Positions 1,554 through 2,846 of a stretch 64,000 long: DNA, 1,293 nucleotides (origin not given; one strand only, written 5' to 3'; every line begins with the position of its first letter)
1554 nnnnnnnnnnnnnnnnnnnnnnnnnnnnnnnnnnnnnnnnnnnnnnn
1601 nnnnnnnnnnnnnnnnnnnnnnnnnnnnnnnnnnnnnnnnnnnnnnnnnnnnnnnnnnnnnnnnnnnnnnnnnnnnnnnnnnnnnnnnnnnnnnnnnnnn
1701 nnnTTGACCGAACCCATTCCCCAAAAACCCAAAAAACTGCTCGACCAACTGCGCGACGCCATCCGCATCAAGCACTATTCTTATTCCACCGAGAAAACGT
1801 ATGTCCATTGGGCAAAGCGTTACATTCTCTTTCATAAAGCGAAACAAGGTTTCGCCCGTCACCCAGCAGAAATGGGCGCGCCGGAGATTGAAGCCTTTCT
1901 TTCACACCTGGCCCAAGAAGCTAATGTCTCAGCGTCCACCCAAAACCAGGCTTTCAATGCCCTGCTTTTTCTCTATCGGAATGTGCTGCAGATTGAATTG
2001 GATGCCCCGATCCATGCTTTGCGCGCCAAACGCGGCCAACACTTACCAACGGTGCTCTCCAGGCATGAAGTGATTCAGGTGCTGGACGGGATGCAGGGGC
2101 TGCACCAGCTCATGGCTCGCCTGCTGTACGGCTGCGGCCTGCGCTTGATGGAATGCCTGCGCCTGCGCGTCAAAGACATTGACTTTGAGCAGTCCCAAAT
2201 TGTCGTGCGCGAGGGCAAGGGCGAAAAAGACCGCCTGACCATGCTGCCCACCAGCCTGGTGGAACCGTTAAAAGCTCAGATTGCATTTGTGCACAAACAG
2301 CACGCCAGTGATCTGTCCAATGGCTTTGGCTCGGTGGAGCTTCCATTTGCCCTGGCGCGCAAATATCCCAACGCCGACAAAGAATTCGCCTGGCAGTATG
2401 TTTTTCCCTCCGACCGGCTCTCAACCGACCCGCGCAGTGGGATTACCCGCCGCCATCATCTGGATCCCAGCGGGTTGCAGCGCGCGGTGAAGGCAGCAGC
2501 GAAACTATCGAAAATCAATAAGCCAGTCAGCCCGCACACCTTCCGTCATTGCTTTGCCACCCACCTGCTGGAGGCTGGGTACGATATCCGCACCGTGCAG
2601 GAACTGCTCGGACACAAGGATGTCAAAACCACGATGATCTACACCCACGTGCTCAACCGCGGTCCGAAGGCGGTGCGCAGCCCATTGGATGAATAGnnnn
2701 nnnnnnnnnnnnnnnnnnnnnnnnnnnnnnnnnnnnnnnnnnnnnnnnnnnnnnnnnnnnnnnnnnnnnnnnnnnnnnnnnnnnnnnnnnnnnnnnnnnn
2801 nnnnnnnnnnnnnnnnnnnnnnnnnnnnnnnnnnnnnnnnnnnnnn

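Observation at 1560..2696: Intact integron integrase in a Chloroflexi-like chromosome with a canonical GTTAGGC core in the classical attI position but no obvious cassette array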

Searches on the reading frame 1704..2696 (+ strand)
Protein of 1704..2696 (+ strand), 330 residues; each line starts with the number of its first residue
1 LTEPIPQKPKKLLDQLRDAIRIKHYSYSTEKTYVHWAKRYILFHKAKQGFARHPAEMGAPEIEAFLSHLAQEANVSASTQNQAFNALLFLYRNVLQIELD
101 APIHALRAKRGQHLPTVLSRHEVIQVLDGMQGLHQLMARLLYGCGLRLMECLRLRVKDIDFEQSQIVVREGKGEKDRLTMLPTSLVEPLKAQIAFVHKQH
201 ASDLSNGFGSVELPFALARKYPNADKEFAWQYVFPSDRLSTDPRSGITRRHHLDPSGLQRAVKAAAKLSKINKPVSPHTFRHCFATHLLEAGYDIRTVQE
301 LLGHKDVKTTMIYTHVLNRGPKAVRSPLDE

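Call 6: search_protein_families(library=ncbifam, proteins=[window:1704-2696:+], max_evalue=0.01)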
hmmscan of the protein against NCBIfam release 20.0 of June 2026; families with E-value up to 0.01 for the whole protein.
window:1704-2696:+ (330 aa): 13 families
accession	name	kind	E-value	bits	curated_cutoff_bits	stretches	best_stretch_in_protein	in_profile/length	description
TIGR02249.1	integrase_gron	subfamily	5.5e-142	472.8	265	1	12-329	1-313/315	integron integrase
NF011946.0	PRK15417.1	equivalog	3.5e-104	348.6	435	1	5-329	8-328/337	integron integrase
NF040815.2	recomb_XerA_Arch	equivalog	6.4e-51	173.4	220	2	249-317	187-255/263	site-specific tyrosine recombinase/integron integrase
TIGR02224.1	recomb_XerC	equivalog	3.9e-43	147.9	335.15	2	251-316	212-277/295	tyrosine recombinase XerC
TIGR02225.1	recomb_XerD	equivalog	4e-42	144.5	329.6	2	249-318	207-276/290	site-specific tyrosine recombinase XerD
NF001399.0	PRK00283.1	subfamily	1.4e-41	142.7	279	1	51-318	45-285/300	tyrosine recombinase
NF002331.0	PRK01287.1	subfamily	1.6e-33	116.2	371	2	252-322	247-318/365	site-specific tyrosine recombinase XerC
NF003462.0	PRK05084.1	equivalog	1.6e-17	63.3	267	2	270-322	298-350/360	tyrosine recombinase XerS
NF007370.0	PRK09870.1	subfamily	2.3e-08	33.9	221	1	262-315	125-178/200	tyrosine-type DNA invertase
NF007371.0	PRK09871.1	subfamily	4.5e-08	32.9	222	1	260-315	118-173/198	tyrosine-type DNA invertase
NF040693.1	recomb_GmtY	equivalog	1.1e-06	28.2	340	1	275-315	391-431/441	gamma-mobile-trio recombinase GmtY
NF041502.1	integrase_1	equivalog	8.9e-05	21.4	350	1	248-316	285-360/484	site-specific integrase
NF002685.0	PRK02436.1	equivalog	0.0025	17.7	178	0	87-193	68-171/245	site-specific tyrosine recombinase XerD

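Call 7: search_protein_families(library=pfam, proteins=[window:1704-2696:+], max_evalue=0.01)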
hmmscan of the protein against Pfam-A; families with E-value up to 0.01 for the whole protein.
window:1704-2696:+ (330 aa): 2 families
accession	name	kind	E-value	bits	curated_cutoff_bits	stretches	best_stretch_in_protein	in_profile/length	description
PF00589.27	Phage_integrase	-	5.5e-38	130.9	27.1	1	133-317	23-169/172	Phage integrase family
PF13495.12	Phage_int_SAM_4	-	3.9e-30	104.5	27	1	12-99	1-83/85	Phage integrase, N-terminal SAM-like domain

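Call 10: find_encoding_contigs(protein=window:1704-2696:+, flank=10000, max_places=10)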
Protein window:1704-2696:+ (330 aa): no gene with exactly this product is on record in the collection.

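Call 11: find_homologous_proteins(query=window:1704-2696:+, max_evalue=1e-30)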
Query window:1704-2696:+ (330 aa): 8000 proteins with E <= 1e-30 among 8000 candidates; the best 120 are listed.
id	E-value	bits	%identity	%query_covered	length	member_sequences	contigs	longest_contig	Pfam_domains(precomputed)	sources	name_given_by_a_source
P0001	2.2e-206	702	94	100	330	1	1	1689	PF13495.13,PF00589.28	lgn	-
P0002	6.4e-204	694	93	100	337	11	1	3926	PF13495.13,PF00589.28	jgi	jgi:integron integrase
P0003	1.3e-195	667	91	100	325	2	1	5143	PF13495.13,PF00589.28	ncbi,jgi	jgi:integron integrase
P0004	8.5e-192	654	89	100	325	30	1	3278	PF13495.13,PF00589.28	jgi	jgi:integron integrase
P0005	1.0e-191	654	90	100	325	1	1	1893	PF13495.13,PF00589.28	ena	-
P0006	2.0e-191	653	89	100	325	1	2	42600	PF13495.13,PF00589.28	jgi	jgi:integron integrase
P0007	5.6e-191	652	89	100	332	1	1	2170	PF13495.13,PF00589.28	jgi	jgi:integron integrase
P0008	2.3e-189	646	89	100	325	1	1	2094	PF13495.13,PF00589.28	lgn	-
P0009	4.3e-189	646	87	100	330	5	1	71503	PF13495.13,PF00589.28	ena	-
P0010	7.7e-189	645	89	98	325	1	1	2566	PF13495.13,PF00589.28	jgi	jgi:integron integrase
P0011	1.1e-188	644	88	100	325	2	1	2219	PF13495.13,PF00589.28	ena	-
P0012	1.2e-188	644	89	100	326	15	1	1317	PF13495.13,PF00589.28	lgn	-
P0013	4.0e-188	642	88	100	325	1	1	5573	PF13495.13,PF00589.28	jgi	jgi:integron integrase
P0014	5.2e-188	642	89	98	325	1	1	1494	PF13495.13,PF00589.28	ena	-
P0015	6.9e-188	642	88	100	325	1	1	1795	PF13495.13,PF00589.28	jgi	-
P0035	1.6e-183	627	86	100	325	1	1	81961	PF13495.13,PF00589.28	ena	-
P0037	4.3e-183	626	87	98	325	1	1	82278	PF13495.13,PF00589.28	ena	-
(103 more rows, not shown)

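Call 12: find_related_loci(query=window:1704-2696:+, collection=genome_contigs, flank=10000)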
Query window:1704-2696:+ (330 aa) in genome_contigs; peptide patterns used: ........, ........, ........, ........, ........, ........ (x = any residue, [..] = any of these).
600 stretches matched a pattern (row limit reached: there are more); 581 encode a relative of the query (tblastn E <= 1e-3); the best 80 are kept; 80 distinct loci.
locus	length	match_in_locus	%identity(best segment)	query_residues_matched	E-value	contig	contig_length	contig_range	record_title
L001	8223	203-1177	86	1-330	0e+0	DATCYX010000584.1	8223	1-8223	MAG TPA_asm: Anaerolineales bacterium isolate SMAG_U55 k141_356205, whole genome shotgun sequence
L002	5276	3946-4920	83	1-330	0e+0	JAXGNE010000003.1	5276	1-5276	MAG: Anaerolineaceae bacterium isolate AnMBR.bin249 bin249_3, whole genome shotgun sequence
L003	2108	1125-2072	84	4-320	0e+0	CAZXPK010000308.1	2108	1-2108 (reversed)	MAG TPA_asm: uncultured Anaerolineaceae bacterium isolate binchicken_co33_109 genome assembly, contig: NODE_111899_lengt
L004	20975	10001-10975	79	1-330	0e+0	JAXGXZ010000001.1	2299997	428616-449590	MAG: Anaerolineaceae bacterium isolate AnMBR.bin501 bin501_1, whole genome shotgun sequence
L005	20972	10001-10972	77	1-329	7e-177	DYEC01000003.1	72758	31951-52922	MAG TPA_asm: Anaerolinea sp. isolate Tomsk_49_42 Tomsk_k141_13826, whole genome shotgun sequence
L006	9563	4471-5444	78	1-330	5e-162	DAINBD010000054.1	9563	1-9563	MAG TPA_asm: Brevefilum sp. isolate CTOTU19842 NODE_5974_length_9563_cov_5.746214, whole genome shotgun sequence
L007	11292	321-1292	67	1-329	5e-149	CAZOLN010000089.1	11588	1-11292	MAG TPA_asm: uncultured Anaerolineales bacterium isolate binchicken_co6_399 genome assembly, contig: NODE_6661_length_11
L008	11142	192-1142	67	8-329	9e-145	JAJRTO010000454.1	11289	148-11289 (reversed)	MAG: Candidatus Poribacteria bacterium isolate Dive96_bin1.70 k141_4538854, whole genome shotgun sequence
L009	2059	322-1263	68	10-329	2e-154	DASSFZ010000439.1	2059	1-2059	MAG TPA_asm: Anaerolineae bacterium isolate SMAG_U1019 k141_1136765, whole genome shotgun sequence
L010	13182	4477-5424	65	9-329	1e-143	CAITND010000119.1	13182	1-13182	MAG: uncultured Oscillatoriales cyanobacterium isolate KTt_bin-1839 genome assembly, contig: bin-1839:119/277, whole gen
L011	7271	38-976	68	12-329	1e-143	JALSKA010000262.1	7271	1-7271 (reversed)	MAG: Ardenticatenaceae bacterium isolate 354-166_metabat2_scaf2bin.128 354-166_scaffold_9994_c1, whole genome shotgun se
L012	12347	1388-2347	65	6-330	1e-143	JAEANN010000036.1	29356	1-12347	MAG: Candidatus Roseilinea mizusawaensis isolate AA3_104 k127_12575, whole genome shotgun sequence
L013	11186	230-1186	65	7-330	4e-143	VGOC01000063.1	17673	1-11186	MAG: Chloroflexi bacterium isolate K_DeepCast_250m_m1_342 K_DeepCast_250m_m1_342_Ga0194125_10006256, whole genome shotgu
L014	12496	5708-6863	66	8-330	2e-143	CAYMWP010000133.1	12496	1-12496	MAG TPA_asm: uncultured Anaerolineales bacterium isolate binchicken_co334_151 genome assembly, contig: NODE_9154_length_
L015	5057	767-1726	66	5-329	1e-144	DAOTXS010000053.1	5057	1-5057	MAG TPA_asm: Anaerolineae bacterium isolate H21_272 k133_1523130, whole genome shotgun sequence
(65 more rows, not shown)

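Call 23: find_encoding_contigs(protein=P0006, flank=10000, max_places=4)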
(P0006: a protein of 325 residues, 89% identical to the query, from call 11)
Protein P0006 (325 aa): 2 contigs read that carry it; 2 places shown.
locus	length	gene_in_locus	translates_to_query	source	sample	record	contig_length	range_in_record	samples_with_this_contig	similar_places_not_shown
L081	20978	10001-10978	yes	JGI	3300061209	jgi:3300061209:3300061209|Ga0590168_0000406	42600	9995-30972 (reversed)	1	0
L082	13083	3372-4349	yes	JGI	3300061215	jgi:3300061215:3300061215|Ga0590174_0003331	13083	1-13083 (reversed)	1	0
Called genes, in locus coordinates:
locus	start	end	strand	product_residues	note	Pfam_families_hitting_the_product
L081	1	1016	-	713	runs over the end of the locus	PF25209:Phage_capsid_4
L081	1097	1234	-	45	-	-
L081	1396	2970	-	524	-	-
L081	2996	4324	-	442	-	-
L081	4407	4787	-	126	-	-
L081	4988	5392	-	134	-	-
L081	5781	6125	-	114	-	-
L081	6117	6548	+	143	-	PF06983:3-dmu-9_3-mt (weak)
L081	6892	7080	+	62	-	-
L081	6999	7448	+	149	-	PF13358:DDE_3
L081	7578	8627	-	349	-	PF14022:DUF4238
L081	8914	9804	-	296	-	-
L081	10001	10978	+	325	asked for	PF13495:Phage_int_SAM_4, PF00589:Phage_integrase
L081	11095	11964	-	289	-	PF00561:Abhydrolase_1, PF00975:Thioesterase (weak), PF12146:Hydrolase_4, PF12697:Abhydrolase_6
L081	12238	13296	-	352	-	PF01636:APH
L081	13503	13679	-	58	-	-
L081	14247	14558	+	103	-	PF08240:ADH_N (weak)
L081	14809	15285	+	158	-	-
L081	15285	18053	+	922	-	-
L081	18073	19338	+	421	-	PF00691:OmpA (weak)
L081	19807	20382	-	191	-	PF14066:DUF4256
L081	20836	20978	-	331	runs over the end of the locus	PF01073:3Beta_HSD, PF01370:Epimerase, PF02719:Polysacc_synt_2, PF04321:RmlD_sub_bind, PF05368:NmrA, PF13460:NAD_binding_10, PF16363:GDP_Man_Dehyd, PF07993:NAD_binding_4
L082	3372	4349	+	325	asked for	PF13495:Phage_int_SAM_4, PF00589:Phage_integrase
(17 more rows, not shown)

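Call 24: find_encoding_contigs(protein=P0009, flank=10000, max_places=4)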
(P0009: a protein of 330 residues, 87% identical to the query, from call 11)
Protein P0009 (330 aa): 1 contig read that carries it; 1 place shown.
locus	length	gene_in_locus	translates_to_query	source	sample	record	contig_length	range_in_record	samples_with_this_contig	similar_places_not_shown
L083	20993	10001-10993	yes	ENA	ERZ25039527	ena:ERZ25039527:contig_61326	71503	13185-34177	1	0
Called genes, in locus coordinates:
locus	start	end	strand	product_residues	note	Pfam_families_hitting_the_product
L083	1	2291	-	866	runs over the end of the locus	PF00069:Pkinase, PF07714:PK_Tyr_Ser-Thr, PF13424:TPR_12, PF17874:TPR_MalT, PF13424:TPR_12, PF17874:TPR_MalT, PF13424:TPR_12, PF13424:TPR_12, +12 more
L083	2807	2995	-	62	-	-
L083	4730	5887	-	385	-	PF00400:WD40 (faint), PF17164:DUF5122, PF23381:Beta-prop_IFT122_1st (faint), PF17164:DUF5122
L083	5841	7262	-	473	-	PF17164:DUF5122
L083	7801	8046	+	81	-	PF19891:DUF6364 (weak)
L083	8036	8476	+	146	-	PF01850:PIN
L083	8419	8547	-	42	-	-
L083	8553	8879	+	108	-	PF05496:RuvB_N, PF13191:AAA_16 (weak), PF00004:AAA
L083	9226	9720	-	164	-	-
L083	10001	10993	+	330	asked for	PF13495:Phage_int_SAM_4, PF00589:Phage_integrase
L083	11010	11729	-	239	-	-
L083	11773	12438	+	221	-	PF16193:AAA_assoc_2, PF12002:MgsA_C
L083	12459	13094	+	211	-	PF00300:His_Phos_1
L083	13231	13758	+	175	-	PF11290:DUF3090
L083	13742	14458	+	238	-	PF00454:PI3_PI4_kinase (weak)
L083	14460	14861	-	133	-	-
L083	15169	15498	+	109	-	PF00742:Homoserine_dh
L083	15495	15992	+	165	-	PF00293:NUDIX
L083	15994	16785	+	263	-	PF00226:DnaJ (weak)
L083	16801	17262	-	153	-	PF04389:Peptidase_M28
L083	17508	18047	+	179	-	-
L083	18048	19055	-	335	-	PF17973:bMG10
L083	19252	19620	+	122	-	-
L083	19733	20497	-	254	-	PF00207:A2M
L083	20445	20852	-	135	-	PF07703:A2M_BRD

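Call 39: find_related_loci(query=window:1704-2696:+, collection=metagenome_contigs, flank=6000)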
Query window:1704-2696:+ (330 aa) in metagenome_contigs; peptide patterns used: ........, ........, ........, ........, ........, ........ (x = any residue, [..] = any of these).
600 stretches matched a pattern (row limit reached: there are more); 585 encode a relative of the query (tblastn E <= 1e-3); the best 80 are kept; 80 distinct loci.
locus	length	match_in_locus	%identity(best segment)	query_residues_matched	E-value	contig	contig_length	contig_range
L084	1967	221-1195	88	1-330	0e+0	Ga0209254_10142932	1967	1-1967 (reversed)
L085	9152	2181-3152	85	1-329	0e+0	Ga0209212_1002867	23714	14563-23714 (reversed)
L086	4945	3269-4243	80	1-330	0e+0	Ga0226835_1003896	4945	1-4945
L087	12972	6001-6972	81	2-330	0e+0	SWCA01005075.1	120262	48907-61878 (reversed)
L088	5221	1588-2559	81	2-330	0e+0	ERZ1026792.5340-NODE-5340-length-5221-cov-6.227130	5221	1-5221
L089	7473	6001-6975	80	1-330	0e+0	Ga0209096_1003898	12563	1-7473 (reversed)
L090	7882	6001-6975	79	1-330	0e+0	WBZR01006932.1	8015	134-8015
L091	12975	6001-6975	81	1-330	0e+0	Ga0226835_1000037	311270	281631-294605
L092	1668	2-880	88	33-330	0e+0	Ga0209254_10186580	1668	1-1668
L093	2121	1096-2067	75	1-329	6e-175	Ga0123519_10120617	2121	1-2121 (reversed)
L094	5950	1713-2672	67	5-329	2e-147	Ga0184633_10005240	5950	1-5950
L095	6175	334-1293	66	5-329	3e-147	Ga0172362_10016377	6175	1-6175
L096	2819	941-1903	68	4-330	1e-153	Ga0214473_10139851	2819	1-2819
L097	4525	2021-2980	66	5-329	1e-148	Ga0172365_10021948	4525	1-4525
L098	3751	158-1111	67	7-329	1e-149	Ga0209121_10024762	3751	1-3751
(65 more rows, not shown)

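Call 45: find_encoding_contigs(protein=P0002, flank=10000, max_places=3)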
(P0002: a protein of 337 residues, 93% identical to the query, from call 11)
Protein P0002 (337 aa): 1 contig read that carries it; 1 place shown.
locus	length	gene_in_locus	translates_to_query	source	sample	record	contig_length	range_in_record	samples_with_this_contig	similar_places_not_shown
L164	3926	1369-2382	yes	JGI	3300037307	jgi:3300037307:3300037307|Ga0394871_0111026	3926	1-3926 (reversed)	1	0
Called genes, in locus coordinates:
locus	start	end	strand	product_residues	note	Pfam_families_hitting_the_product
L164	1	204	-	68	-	?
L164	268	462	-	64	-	-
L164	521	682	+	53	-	-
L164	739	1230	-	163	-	PF00583:Acetyltransf_1, PF13673:Acetyltransf_10, PF13508:Acetyltransf_7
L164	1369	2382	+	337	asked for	PF13495:Phage_int_SAM_4, PF00589:Phage_integrase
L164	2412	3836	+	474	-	PF05496:RuvB_N, PF13191:AAA_16 (faint), PF00004:AAA, PF07728:AAA_5 (weak), PF16193:AAA_assoc_2, PF12002:MgsA_C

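Call 46: find_encoding_contigs(protein=P0003, flank=10000, max_places=3)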
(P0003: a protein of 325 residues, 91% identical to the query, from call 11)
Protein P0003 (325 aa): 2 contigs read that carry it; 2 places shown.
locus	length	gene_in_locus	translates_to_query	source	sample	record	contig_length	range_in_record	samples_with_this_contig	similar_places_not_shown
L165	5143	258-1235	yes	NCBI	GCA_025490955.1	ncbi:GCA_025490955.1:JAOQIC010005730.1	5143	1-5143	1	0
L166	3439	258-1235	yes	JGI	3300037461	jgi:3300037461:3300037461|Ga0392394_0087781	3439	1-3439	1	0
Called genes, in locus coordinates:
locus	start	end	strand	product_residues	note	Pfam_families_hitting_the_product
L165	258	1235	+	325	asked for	PF13495:Phage_int_SAM_4, PF00589:Phage_integrase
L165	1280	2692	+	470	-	PF05496:RuvB_N, PF00158:Sigma54_activat (faint), PF13191:AAA_16 (faint), PF00004:AAA, PF07728:AAA_5, PF13173:AAA_14 (weak), PF16193:AAA_assoc_2, PF12002:MgsA_C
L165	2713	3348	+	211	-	PF00300:His_Phos_1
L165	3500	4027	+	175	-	PF11290:DUF3090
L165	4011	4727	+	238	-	PF00454:PI3_PI4_kinase (weak)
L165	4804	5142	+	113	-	?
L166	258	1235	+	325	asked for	PF13495:Phage_int_SAM_4, PF00589:Phage_integrase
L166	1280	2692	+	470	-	PF05496:RuvB_N, PF00158:Sigma54_activat (faint), PF13191:AAA_16 (faint), PF00004:AAA, PF07728:AAA_5, PF13173:AAA_14 (weak), PF16193:AAA_assoc_2, PF12002:MgsA_C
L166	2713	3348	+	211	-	PF00300:His_Phos_1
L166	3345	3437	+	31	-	?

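Call 47: find_encoding_contigs(protein=P0001, flank=10000, max_places=3)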
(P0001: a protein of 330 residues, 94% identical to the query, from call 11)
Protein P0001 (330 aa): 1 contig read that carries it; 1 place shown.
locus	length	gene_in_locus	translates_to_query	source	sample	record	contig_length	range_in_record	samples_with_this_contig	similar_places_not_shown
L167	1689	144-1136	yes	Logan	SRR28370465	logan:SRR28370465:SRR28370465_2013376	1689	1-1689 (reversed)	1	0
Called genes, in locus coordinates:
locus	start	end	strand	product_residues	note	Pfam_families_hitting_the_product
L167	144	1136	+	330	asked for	PF13495:Phage_int_SAM_4, PF00589:Phage_integrase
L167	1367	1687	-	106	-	?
